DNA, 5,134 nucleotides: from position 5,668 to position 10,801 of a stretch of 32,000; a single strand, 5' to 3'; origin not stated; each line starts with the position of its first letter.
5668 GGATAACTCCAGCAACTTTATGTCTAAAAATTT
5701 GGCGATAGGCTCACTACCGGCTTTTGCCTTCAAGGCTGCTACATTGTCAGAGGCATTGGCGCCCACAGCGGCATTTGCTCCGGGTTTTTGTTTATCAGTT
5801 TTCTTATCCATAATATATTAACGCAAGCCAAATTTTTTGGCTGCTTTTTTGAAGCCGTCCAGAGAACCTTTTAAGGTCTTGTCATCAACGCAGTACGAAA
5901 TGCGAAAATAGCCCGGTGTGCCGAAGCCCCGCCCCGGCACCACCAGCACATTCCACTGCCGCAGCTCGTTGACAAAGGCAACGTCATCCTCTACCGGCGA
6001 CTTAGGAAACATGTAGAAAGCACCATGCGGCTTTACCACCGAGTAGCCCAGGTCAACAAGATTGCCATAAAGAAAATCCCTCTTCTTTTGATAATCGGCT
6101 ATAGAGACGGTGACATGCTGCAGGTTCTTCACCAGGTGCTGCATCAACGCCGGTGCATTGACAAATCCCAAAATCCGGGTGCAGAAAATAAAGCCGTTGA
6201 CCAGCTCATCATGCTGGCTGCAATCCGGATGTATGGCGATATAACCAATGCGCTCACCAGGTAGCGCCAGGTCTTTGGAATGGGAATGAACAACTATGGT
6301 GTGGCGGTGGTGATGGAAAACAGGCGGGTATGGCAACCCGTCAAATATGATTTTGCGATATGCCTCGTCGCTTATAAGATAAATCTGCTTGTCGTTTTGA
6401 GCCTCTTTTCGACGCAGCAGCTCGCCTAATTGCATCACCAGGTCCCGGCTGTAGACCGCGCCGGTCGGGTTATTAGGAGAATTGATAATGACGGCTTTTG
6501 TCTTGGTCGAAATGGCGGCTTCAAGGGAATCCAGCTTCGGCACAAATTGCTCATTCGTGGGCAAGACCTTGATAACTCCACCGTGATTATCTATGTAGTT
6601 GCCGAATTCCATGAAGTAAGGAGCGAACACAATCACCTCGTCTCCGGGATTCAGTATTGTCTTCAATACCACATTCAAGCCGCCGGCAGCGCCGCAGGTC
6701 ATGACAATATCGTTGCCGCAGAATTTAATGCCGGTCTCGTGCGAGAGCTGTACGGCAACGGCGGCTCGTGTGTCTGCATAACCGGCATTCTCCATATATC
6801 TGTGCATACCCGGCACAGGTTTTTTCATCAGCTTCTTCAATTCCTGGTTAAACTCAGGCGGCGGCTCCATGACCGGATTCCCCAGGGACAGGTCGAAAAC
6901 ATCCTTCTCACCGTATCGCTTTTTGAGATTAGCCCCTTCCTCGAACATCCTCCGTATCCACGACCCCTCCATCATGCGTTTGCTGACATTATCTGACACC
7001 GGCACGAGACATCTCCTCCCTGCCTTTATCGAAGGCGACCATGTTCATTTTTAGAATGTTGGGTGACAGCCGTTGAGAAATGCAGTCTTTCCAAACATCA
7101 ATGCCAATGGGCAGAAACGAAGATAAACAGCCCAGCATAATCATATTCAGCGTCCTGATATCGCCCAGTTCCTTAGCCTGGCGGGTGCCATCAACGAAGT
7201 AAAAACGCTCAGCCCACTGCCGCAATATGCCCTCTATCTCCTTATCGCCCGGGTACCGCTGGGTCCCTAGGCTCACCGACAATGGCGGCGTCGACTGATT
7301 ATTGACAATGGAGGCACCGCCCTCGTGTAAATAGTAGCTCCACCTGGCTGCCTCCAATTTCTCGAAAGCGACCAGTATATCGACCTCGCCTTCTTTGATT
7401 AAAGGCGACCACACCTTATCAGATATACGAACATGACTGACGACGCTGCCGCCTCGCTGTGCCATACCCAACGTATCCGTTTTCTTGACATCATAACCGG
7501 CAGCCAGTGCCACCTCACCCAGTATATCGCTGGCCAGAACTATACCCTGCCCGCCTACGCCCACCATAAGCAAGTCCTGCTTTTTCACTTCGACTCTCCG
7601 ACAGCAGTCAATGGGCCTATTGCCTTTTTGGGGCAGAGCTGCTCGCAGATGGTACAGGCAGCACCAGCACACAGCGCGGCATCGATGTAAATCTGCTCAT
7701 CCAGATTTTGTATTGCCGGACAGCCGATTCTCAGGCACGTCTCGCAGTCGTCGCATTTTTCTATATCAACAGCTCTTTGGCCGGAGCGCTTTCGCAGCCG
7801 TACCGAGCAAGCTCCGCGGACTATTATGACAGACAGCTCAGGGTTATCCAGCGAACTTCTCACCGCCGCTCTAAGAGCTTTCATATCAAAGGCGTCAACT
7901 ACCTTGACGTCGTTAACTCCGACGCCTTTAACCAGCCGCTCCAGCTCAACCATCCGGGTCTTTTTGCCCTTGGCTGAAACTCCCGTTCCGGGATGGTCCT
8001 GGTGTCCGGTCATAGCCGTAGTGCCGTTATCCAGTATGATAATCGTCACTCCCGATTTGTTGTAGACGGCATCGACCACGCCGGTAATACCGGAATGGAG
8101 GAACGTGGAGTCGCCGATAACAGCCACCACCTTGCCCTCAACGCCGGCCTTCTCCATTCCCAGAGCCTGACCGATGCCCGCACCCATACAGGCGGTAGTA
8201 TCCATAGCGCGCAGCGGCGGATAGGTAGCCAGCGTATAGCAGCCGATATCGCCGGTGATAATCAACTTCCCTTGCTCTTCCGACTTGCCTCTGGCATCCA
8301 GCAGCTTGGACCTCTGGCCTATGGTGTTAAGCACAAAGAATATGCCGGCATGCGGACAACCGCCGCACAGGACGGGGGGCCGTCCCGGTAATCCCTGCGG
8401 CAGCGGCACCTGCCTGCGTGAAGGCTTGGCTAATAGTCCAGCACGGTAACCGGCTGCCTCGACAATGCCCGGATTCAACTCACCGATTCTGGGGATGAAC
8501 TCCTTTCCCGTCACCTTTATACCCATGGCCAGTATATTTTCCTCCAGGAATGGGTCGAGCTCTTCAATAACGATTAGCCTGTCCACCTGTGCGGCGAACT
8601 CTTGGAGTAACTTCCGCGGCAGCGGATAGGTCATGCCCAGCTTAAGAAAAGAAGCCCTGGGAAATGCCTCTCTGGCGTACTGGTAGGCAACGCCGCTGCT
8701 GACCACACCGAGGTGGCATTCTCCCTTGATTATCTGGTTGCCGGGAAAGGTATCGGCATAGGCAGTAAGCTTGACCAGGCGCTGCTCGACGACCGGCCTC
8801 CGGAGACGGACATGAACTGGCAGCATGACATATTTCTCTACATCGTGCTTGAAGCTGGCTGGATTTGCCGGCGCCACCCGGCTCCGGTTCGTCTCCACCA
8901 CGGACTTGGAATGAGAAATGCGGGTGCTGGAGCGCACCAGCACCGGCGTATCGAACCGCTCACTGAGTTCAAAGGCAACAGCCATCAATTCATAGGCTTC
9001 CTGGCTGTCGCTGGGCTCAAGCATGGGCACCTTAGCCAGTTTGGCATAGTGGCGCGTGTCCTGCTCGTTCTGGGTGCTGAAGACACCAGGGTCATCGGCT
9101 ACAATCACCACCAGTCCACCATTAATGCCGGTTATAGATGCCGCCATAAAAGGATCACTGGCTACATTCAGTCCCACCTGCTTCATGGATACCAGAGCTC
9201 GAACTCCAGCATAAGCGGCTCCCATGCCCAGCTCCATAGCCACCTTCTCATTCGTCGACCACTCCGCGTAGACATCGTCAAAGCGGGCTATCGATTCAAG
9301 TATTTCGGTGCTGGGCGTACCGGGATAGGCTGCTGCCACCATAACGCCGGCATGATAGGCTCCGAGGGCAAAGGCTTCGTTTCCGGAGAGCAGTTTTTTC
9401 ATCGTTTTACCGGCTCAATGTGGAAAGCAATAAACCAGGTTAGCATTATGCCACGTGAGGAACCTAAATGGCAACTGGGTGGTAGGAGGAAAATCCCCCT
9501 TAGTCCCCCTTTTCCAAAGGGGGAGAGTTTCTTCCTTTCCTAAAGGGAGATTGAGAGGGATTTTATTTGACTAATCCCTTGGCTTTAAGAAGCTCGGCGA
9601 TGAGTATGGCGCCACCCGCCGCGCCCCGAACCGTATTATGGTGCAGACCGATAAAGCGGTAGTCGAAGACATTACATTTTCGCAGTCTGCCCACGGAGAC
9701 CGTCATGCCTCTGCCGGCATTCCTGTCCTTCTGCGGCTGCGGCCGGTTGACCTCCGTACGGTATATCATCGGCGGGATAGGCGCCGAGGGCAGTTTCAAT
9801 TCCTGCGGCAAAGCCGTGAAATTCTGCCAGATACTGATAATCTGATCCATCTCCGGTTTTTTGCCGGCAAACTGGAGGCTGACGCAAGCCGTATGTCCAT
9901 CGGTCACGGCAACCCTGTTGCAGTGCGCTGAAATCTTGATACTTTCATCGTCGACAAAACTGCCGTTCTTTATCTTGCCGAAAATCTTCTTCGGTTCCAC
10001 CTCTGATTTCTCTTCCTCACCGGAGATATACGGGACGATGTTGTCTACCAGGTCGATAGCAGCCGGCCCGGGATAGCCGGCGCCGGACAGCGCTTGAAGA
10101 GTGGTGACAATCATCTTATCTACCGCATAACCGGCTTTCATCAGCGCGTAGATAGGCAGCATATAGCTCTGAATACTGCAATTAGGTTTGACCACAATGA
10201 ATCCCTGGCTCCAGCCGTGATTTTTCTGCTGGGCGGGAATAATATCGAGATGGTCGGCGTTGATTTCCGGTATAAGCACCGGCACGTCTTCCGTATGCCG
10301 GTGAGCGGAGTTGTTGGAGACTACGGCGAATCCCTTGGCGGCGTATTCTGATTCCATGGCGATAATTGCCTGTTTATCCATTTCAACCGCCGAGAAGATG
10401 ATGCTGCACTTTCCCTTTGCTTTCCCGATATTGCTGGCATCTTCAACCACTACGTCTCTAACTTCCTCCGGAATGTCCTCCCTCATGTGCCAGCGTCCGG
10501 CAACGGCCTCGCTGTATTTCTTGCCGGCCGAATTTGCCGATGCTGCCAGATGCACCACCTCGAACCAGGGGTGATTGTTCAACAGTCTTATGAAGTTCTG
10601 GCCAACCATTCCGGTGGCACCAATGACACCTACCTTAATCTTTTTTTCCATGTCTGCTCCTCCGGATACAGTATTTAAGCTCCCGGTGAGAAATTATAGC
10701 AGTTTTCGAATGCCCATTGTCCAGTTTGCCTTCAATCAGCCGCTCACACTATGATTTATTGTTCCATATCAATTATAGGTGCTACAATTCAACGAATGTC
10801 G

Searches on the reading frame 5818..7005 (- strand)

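Call 43: search_protein_families(library=pfam, proteins=[window:5818-7005:-], max_evalue=0.0001)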
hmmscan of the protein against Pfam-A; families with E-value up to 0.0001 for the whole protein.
window:5818-7005:- (395 aa): 2 families
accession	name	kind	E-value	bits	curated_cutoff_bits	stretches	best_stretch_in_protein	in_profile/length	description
PF00155.27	Aminotran_1_2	-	1.7e-51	176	19.7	1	34-379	1-355/361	Aminotransferase class I and II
PF00266.25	Aminotran_5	-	6.8e-06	25.7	21.5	1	98-200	62-168/371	Aminotransferase class-V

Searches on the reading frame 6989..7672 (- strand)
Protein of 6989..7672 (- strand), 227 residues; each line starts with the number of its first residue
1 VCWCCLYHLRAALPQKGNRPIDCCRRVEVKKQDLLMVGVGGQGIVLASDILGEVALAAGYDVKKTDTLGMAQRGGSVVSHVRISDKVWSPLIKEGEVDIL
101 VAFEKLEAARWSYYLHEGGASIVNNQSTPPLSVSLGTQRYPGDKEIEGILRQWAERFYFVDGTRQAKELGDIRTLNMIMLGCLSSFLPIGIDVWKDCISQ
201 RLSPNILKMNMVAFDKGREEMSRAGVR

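Call 43: search_protein_families(library=pfam, proteins=[window:6989-7672:-], max_evalue=0.0001)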
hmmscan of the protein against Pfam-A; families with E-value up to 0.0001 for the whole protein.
window:6989-7672:- (227 aa): 1 family
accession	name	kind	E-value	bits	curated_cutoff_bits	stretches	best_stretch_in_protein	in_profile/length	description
PF01558.24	POR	-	8.7e-40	137.1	27.4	1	40-219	1-173/173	Pyruvate ferredoxin/flavodoxin oxidoreductase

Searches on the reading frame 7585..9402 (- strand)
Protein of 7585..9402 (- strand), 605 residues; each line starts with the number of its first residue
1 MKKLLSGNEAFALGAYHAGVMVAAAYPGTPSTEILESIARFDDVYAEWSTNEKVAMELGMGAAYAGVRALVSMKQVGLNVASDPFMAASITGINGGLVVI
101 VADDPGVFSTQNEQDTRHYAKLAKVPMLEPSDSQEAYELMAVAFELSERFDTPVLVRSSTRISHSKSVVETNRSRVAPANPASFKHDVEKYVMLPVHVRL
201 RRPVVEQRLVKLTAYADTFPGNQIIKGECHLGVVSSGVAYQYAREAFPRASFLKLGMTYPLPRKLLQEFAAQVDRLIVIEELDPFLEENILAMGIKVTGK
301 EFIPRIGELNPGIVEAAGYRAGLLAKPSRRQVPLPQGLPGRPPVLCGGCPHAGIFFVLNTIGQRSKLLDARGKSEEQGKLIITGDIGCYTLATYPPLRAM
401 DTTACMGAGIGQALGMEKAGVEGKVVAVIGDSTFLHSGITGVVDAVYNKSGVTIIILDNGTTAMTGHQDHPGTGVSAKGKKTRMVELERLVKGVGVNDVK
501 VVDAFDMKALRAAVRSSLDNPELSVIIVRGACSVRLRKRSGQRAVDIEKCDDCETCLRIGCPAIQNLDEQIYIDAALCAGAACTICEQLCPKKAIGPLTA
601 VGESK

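Call 43: search_protein_families(library=pfam, proteins=[window:7585-9402:-], max_evalue=0.0001)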
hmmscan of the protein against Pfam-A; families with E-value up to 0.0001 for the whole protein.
window:7585-9402:- (605 aa): 2 families
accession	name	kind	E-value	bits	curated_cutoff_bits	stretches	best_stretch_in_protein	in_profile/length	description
PF02775.26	TPP_enzyme_C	-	2.2e-22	80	21.9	1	385-528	1-151/151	Thiamine pyrophosphate enzyme, C-terminal TPP binding domain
PF01855.24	POR_N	-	1.8e-15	57.8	27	1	14-175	2-171/231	Pyruvate flavodoxin/ferredoxin oxidoreductase, thiamine diP-bdg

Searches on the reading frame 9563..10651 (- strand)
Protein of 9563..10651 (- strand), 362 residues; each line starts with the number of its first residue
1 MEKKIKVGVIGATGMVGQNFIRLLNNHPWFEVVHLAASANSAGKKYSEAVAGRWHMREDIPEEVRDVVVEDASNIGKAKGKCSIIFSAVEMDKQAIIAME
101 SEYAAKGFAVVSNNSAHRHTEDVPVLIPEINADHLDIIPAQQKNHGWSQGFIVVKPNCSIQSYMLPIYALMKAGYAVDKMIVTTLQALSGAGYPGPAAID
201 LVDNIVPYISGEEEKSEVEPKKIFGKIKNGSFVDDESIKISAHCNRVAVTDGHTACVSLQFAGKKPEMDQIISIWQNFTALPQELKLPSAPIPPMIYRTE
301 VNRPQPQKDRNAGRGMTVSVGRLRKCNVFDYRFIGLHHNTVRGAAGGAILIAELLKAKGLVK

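Call 43: search_protein_families(library=pfam, proteins=[window:9563-10651:-], max_evalue=0.0001)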
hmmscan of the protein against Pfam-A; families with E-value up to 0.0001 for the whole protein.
window:9563-10651:- (362 aa): 2 families
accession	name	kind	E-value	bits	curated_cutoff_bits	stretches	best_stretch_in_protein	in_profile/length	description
PF01118.30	Semialdhyde_dh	-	2.7e-29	102.5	26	1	6-136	1-119/121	Semialdehyde dehydrogenase, NAD binding domain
PF02774.23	Semialdhyde_dhC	-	1e-28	101.2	26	1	170-341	4-183/184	Semialdehyde dehydrogenase, dimerisation domain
